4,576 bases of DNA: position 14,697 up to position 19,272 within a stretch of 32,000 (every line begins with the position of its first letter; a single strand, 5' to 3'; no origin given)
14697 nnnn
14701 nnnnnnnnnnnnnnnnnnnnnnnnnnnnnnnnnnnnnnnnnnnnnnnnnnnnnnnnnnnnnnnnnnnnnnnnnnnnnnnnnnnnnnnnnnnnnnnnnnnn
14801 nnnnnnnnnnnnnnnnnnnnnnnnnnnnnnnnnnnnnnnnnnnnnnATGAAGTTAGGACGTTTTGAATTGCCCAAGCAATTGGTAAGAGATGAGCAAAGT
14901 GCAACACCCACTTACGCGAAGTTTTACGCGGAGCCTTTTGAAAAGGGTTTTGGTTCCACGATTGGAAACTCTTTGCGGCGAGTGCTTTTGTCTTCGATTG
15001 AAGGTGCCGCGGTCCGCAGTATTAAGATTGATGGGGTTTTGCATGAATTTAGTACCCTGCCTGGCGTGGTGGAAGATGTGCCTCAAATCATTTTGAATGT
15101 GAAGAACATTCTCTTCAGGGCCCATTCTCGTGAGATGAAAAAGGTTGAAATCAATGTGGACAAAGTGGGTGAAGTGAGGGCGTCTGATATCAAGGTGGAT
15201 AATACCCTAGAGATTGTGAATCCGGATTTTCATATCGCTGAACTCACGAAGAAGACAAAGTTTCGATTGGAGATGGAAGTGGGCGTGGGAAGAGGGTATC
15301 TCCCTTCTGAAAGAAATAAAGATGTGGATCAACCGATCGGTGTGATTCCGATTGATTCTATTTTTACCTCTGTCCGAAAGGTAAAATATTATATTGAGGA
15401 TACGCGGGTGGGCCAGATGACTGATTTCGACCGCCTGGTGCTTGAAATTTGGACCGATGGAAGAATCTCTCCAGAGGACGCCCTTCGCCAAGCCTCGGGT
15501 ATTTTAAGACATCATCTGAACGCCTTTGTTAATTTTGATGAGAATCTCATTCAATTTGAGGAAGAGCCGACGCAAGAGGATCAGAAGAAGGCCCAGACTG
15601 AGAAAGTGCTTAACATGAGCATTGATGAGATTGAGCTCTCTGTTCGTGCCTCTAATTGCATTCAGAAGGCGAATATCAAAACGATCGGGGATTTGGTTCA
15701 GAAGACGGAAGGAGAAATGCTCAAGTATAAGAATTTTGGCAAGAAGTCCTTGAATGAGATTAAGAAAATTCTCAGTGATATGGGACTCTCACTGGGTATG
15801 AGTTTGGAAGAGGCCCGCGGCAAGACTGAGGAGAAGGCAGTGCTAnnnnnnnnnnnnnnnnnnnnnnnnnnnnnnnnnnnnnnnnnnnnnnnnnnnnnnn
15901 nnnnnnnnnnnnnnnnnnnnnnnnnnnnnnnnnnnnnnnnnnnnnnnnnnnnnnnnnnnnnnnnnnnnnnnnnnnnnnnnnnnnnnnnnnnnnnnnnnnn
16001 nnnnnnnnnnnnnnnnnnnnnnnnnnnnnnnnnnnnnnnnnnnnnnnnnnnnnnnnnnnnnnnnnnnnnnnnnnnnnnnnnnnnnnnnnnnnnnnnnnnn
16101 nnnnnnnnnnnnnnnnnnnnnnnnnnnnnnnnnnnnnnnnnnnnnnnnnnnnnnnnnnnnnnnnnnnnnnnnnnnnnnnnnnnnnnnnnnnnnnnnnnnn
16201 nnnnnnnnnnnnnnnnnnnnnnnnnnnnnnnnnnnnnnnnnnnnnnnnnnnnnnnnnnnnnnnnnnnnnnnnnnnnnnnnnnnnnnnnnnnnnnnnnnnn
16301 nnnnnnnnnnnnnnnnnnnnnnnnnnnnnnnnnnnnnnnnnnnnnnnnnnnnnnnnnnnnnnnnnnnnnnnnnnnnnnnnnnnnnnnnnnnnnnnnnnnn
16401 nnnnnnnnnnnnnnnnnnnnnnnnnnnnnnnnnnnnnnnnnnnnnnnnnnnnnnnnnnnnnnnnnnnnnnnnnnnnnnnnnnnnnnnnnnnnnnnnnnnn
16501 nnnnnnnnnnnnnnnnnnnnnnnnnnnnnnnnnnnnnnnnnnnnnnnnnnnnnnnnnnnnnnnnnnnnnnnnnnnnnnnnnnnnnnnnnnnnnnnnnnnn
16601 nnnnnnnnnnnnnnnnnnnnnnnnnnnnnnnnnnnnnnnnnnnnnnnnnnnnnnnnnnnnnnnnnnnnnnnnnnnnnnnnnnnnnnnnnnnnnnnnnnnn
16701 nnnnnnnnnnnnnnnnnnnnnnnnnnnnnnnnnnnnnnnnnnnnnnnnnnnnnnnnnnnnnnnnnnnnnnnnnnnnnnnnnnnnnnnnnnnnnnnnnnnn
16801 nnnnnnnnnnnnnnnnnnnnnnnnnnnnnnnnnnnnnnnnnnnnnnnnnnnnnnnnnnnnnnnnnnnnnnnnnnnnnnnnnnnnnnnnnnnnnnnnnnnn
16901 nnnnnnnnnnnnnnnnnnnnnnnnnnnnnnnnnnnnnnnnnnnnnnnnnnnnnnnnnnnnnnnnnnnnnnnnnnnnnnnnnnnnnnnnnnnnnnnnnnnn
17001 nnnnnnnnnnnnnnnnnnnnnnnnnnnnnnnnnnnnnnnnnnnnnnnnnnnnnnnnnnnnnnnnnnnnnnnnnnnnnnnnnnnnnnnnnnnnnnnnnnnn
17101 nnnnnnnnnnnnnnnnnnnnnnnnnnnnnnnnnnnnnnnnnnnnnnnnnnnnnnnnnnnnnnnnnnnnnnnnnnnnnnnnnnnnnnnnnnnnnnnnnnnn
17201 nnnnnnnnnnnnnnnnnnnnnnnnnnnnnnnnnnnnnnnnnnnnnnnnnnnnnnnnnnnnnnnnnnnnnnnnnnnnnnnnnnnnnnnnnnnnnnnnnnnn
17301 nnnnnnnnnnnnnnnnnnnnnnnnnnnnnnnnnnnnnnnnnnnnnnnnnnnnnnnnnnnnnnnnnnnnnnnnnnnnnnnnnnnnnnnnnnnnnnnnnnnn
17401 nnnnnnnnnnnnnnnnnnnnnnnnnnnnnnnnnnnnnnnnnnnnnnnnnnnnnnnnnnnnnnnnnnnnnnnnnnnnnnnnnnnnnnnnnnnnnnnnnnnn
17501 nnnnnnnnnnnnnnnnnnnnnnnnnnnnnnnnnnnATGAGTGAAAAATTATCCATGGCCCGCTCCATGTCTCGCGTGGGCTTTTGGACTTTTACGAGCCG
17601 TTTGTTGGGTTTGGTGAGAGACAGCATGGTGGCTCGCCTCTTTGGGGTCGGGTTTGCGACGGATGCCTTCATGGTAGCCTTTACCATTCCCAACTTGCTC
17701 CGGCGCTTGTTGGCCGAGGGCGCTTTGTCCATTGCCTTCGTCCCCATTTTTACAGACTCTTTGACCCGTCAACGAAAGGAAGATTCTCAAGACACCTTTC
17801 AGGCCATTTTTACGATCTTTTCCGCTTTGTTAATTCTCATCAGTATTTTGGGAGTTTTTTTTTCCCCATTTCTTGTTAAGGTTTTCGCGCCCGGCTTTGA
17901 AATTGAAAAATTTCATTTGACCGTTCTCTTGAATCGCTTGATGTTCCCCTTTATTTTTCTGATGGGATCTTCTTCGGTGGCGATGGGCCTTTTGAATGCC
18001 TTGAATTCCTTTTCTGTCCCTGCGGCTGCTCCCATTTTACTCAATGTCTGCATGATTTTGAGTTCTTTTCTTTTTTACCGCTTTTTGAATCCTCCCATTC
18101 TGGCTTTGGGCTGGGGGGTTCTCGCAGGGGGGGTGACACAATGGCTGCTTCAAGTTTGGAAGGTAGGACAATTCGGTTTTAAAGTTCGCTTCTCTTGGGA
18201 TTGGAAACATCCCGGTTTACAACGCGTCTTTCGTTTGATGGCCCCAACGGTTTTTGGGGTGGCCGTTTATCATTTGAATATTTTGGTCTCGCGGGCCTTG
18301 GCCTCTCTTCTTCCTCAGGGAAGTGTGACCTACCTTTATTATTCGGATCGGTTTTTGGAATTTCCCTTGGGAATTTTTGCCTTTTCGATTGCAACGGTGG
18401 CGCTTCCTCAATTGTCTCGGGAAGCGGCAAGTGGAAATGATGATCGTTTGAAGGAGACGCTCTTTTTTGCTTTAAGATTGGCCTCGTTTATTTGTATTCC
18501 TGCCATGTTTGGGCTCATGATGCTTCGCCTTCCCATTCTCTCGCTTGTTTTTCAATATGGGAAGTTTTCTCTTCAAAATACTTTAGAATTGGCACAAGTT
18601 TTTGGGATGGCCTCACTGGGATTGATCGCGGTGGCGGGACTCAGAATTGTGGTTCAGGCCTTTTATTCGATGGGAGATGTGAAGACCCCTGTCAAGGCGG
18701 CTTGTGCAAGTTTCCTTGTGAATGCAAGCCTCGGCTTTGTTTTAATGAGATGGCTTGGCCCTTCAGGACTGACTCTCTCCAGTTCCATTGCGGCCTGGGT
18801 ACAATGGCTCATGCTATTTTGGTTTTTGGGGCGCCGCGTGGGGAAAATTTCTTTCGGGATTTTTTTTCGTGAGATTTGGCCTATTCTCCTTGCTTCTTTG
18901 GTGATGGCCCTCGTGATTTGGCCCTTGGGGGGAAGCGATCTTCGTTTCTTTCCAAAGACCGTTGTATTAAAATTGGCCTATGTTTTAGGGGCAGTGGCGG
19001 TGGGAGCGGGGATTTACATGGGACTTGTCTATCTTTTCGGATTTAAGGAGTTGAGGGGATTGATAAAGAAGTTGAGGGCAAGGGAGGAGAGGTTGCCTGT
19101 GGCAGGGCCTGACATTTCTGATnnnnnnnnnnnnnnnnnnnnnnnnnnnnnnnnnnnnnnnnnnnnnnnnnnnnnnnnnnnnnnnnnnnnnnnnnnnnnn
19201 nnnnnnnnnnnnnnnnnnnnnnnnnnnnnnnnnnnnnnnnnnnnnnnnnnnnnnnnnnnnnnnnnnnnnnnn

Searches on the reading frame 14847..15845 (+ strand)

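Call 70: search_protein_families(library=pfam, proteins=[window:14847-15845:+], max_evalue=0.00001)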
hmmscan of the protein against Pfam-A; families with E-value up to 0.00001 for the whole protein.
window:14847-15845:+ (333 aa): 3 families
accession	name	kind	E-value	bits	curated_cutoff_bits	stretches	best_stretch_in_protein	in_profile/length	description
PF01000.31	RNA_pol_A_bac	-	3e-32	111.8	33.9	1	59-174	1-119/119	RNA polymerase Rpb3/RpoA insert domain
PF03118.21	RNA_pol_A_CTD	-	6.1e-26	90.4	23.8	1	247-310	3-66/67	Bacterial RNA polymerase, alpha chain C terminal domain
PF01193.29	RNA_pol_L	-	5.4e-23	81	24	1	29-224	1-74/74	RNA polymerase Rpb3/Rpb11 dimerisation domain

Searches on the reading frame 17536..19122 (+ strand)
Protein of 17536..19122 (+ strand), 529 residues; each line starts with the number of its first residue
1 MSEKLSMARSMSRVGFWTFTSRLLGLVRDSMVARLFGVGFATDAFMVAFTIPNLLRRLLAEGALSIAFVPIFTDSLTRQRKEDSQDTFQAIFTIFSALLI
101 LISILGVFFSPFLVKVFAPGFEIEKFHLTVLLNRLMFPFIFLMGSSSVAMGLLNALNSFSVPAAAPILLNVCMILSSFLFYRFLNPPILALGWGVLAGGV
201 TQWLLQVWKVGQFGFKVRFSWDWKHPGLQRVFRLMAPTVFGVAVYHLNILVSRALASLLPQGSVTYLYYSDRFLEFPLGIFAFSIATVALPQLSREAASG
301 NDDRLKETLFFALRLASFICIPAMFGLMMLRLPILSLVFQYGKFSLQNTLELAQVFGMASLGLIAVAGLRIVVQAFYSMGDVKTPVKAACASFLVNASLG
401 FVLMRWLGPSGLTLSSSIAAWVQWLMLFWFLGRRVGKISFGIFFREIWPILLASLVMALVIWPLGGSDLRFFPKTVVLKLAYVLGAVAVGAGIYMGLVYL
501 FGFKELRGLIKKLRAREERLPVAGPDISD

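Call 70: search_protein_families(library=pfam, proteins=[window:17536-19122:+], max_evalue=0.00001)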
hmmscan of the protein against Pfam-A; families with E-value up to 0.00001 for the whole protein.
window:17536-19122:+ (529 aa): 2 families
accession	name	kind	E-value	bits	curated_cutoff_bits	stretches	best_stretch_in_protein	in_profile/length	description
PF03023.19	MurJ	-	6.4e-121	404.5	27.4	1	32-462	1-430/451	Lipid II flippase MurJ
PF01554.23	MatE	-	8.4e-08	32.5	24.9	1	237-402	1-161/161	MatE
